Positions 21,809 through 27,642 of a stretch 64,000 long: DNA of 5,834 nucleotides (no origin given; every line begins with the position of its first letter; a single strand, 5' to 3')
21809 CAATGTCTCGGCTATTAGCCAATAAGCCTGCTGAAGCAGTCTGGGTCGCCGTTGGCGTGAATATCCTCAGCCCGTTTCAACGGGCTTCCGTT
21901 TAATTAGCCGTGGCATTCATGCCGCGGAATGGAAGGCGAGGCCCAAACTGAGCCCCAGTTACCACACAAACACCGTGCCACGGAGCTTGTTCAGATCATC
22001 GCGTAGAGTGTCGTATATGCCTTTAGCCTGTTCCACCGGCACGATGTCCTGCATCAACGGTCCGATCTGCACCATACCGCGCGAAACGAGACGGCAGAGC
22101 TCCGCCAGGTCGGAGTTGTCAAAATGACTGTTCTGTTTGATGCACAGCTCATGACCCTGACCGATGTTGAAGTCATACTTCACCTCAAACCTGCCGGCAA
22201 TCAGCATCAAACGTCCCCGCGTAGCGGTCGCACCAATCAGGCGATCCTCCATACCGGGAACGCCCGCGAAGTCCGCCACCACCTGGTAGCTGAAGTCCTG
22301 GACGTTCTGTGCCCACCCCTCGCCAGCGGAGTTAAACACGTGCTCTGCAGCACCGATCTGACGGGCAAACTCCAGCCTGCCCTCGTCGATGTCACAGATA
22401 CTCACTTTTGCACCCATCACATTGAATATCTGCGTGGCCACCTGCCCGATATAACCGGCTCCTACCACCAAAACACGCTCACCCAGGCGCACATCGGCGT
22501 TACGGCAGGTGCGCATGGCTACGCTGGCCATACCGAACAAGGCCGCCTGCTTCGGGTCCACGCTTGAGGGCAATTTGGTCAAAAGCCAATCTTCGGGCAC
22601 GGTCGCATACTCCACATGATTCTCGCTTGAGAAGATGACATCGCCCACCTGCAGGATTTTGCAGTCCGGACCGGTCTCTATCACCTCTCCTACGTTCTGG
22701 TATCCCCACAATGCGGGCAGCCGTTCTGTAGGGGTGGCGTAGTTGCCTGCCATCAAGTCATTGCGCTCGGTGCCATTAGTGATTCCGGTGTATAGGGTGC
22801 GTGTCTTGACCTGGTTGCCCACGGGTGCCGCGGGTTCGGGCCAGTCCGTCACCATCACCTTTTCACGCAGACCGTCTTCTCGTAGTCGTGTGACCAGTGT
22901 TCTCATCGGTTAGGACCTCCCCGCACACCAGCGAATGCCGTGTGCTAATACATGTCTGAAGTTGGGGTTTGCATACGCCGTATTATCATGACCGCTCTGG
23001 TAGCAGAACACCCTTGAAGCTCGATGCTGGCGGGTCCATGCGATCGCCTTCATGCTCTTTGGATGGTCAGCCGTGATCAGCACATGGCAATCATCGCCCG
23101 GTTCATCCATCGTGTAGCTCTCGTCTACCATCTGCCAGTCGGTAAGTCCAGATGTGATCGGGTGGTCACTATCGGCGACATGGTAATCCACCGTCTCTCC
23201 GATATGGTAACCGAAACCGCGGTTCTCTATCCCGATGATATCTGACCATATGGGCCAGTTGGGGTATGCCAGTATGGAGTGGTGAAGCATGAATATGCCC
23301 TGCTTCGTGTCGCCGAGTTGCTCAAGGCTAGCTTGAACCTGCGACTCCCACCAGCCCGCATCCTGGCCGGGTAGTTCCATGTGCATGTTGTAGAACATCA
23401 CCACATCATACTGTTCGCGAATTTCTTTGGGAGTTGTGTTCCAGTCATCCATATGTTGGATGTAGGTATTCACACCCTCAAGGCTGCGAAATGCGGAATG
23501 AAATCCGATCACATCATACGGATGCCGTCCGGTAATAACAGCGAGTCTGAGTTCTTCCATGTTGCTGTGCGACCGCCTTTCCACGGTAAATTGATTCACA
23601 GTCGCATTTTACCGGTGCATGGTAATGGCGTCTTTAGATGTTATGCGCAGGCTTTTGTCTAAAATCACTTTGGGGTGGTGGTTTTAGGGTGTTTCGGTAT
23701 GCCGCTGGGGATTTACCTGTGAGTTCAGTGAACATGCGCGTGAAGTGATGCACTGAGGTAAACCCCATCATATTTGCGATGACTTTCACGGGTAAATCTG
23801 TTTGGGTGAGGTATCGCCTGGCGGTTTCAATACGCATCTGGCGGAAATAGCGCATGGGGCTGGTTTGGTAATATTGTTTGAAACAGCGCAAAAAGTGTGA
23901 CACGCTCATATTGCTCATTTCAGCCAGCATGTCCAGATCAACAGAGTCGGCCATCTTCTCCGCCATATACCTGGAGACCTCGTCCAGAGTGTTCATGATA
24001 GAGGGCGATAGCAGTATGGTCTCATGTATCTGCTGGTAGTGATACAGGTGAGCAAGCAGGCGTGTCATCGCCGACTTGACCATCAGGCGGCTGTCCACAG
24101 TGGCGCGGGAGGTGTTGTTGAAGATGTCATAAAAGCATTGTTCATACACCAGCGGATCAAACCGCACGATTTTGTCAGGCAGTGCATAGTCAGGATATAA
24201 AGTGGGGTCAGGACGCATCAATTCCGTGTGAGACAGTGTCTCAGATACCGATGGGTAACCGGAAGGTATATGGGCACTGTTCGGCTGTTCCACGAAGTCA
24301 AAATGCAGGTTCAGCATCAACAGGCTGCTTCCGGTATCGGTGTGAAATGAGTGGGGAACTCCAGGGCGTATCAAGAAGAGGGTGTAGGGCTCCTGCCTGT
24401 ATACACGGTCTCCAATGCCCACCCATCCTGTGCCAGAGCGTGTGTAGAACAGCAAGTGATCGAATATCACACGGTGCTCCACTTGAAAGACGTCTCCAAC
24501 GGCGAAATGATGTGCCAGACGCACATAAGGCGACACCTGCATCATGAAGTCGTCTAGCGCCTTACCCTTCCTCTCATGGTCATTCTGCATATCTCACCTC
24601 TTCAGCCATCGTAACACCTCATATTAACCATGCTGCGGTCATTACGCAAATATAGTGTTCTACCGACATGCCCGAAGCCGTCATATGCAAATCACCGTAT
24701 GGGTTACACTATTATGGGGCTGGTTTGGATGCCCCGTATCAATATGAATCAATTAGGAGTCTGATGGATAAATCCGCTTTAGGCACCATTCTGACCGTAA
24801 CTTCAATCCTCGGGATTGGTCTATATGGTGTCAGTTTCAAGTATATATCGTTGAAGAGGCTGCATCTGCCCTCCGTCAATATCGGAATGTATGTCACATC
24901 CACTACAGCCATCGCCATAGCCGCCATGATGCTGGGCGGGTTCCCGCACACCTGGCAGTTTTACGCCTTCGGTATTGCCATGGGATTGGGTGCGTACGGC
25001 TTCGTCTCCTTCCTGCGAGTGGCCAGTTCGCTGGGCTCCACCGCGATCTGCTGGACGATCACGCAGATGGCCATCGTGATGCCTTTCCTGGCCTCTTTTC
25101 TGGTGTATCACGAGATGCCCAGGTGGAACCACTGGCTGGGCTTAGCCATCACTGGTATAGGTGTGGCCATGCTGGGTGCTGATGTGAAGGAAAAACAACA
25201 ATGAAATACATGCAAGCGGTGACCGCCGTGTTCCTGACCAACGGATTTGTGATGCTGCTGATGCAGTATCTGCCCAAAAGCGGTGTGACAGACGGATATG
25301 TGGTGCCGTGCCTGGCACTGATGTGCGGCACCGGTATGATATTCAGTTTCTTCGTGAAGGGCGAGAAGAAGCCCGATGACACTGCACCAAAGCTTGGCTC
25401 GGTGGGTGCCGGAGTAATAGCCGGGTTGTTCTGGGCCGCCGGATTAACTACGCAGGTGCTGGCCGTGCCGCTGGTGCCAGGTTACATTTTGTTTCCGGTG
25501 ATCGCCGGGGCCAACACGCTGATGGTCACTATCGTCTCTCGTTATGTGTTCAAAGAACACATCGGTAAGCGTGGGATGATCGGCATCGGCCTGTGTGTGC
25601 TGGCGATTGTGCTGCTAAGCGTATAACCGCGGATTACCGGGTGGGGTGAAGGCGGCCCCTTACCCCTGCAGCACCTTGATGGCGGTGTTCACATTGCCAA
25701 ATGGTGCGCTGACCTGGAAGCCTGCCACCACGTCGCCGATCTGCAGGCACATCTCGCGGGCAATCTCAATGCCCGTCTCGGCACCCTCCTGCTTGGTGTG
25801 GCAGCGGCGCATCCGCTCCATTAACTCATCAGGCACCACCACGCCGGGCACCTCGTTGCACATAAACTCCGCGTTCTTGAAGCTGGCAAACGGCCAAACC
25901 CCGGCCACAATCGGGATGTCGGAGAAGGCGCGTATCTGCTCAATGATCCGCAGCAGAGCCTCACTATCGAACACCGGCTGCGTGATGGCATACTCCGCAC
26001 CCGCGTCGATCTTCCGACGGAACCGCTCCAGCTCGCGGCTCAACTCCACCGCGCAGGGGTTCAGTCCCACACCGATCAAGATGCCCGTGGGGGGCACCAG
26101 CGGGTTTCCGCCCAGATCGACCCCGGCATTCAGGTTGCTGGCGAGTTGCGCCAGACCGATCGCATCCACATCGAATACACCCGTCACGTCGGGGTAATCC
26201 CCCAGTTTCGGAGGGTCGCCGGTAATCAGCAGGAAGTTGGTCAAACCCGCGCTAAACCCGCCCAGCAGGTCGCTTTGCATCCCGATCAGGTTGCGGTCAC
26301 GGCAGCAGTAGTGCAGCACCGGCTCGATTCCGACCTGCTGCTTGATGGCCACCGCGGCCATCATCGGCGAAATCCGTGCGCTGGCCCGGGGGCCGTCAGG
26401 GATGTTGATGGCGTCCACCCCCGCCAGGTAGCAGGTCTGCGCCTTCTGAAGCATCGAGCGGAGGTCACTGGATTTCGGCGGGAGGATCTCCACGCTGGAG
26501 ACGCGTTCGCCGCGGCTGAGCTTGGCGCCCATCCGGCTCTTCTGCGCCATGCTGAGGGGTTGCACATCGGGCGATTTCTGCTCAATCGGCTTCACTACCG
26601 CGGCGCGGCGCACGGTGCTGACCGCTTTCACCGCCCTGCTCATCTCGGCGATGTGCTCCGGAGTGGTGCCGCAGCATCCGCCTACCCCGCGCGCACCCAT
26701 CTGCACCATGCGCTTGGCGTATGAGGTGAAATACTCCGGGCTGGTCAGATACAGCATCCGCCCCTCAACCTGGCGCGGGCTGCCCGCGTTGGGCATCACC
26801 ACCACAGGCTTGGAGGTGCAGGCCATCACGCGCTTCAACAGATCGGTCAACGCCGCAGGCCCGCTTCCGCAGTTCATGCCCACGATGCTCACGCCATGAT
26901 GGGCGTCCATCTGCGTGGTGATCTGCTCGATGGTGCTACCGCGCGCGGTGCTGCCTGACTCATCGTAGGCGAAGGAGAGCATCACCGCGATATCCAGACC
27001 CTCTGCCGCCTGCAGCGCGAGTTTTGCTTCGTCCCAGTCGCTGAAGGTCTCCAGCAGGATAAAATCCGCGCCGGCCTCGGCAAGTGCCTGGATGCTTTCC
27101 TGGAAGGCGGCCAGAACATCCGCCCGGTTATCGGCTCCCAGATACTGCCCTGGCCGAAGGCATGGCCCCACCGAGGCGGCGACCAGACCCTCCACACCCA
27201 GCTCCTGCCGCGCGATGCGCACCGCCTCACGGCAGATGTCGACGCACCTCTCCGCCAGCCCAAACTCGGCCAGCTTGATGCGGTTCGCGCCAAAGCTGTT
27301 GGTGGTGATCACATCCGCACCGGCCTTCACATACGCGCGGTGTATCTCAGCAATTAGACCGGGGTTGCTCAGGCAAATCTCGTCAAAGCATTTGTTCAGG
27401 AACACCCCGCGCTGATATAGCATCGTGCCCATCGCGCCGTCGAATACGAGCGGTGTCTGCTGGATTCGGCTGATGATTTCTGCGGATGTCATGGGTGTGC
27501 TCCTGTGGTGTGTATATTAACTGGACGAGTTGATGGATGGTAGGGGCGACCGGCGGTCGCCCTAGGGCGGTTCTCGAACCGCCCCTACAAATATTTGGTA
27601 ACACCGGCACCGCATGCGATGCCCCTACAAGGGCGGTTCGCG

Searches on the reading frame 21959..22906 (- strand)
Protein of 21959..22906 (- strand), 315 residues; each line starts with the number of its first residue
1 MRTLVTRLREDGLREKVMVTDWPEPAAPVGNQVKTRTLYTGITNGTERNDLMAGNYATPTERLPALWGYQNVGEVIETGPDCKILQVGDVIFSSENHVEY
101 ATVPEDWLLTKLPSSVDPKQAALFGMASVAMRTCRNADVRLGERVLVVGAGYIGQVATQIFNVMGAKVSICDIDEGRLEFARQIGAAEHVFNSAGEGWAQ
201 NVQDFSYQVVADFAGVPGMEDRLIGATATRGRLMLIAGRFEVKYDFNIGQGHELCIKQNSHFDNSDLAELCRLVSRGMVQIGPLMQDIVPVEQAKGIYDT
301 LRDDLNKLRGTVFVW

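Call 9: search_protein_families(library=pfam, proteins=[window:21959-22906:-], max_evalue=0.001)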
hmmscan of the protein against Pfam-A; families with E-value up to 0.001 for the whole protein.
window:21959-22906:- (315 aa): 4 families
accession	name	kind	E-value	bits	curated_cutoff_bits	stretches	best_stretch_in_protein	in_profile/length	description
PF00107.32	ADH_zinc_N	-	7.1e-13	49.1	31.8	1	153-259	2-112/129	Zinc-binding dehydrogenase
PF01262.27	AlaDh_PNT_C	-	1.2e-05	25.3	23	1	142-204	28-92/214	Alanine dehydrogenase/PNT, C-terminal domain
PF03721.20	UDPG_MGDP_dh_N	-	5.7e-05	23.2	27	1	144-179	2-37/187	UDP-glucose/GDP-mannose dehydrogenase family, NAD binding domain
PF08240.17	ADH_N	-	0.00013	22.6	23.5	1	32-92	4-61/104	Alcohol dehydrogenase GroES-like domain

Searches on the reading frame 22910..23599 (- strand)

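Call 9: search_protein_families(library=pfam, proteins=[window:22910-23599:-], max_evalue=0.001)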
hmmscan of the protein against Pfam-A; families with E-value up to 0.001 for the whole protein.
window:22910-23599:- (229 aa): 1 family
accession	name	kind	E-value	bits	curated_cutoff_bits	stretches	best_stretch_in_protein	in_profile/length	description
PF06283.17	ThuA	-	7.5e-26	92.1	33.4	1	59-225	46-209/209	Trehalose utilisation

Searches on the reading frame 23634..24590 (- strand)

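Call 9: search_protein_families(library=pfam, proteins=[window:23634-24590:-], max_evalue=0.001)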
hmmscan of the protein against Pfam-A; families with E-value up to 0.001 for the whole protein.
window:23634-24590:- (318 aa): 3 families
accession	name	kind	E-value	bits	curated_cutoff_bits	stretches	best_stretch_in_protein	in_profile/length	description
PF12833.13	HTH_18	-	7.9e-24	84.2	33.6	1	222-300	1-79/80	Helix-turn-helix domain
PF00165.29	HTH_AraC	-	1.8e-17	63.4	26.6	2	209-249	1-41/42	Bacterial regulatory helix-turn-helix proteins, AraC family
PF02311.25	AraC_binding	-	4.3e-08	33.4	21.1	1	40-102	20-83/135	AraC-like ligand binding domain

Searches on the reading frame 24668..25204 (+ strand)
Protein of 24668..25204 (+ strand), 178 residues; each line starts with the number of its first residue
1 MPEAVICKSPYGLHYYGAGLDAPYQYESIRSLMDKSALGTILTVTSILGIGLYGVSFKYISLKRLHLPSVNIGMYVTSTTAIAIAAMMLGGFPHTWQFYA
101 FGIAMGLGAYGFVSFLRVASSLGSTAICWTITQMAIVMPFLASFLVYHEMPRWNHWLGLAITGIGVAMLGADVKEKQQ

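Call 9: search_protein_families(library=pfam, proteins=[window:24668-25204:+], max_evalue=0.001)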
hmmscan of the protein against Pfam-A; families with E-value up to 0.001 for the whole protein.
window:24668-25204:+ (178 aa): 1 family
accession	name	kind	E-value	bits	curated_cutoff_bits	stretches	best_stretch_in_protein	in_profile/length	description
PF00892.27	EamA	-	0.00034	21.4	28.2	1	38-169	2-133/135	EamA-like transporter family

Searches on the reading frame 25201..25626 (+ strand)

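Call 9: search_protein_families(library=pfam, proteins=[window:25201-25626:+], max_evalue=0.001)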
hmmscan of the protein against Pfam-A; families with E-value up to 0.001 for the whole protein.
window:25201-25626:+ (141 aa): 2 families
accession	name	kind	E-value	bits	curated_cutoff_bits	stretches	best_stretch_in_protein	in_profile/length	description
PF07857.17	TMEM144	-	1.2e-05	24.9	26.2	1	37-138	224-322/332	Transmembrane family, TMEM144 of transporters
PF00892.27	EamA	-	7.8e-05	23.4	28.2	1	15-140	15-134/135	EamA-like transporter family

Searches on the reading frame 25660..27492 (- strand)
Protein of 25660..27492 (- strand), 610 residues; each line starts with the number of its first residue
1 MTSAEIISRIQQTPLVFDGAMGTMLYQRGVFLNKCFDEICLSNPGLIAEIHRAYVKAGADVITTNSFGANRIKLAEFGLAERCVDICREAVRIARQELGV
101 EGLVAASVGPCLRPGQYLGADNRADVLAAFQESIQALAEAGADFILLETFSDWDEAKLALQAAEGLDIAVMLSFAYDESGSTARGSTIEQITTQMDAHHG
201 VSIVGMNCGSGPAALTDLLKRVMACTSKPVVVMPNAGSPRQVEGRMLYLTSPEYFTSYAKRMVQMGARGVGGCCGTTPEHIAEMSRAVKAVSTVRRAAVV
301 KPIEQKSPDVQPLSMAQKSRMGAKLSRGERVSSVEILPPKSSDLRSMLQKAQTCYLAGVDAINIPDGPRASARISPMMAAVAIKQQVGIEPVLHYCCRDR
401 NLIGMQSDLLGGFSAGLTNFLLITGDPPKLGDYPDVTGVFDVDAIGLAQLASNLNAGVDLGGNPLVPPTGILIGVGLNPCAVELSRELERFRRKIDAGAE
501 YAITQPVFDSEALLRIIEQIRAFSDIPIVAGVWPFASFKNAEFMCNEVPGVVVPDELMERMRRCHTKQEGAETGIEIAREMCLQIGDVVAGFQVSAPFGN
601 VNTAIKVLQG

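Call 9: search_protein_families(library=pfam, proteins=[window:25660-27492:-], max_evalue=0.001)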
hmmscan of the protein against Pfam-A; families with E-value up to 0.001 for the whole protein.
window:25660-27492:- (610 aa): 2 families
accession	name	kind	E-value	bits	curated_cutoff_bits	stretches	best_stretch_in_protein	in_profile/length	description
PF02574.22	S-methyl_trans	-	1.1e-69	235.9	22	1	15-288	1-283/283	Homocysteine S-methyltransferase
PF02219.23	MTHFR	-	6.7e-35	121.3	24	1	323-585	4-260/287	Methylenetetrahydrofolate reductase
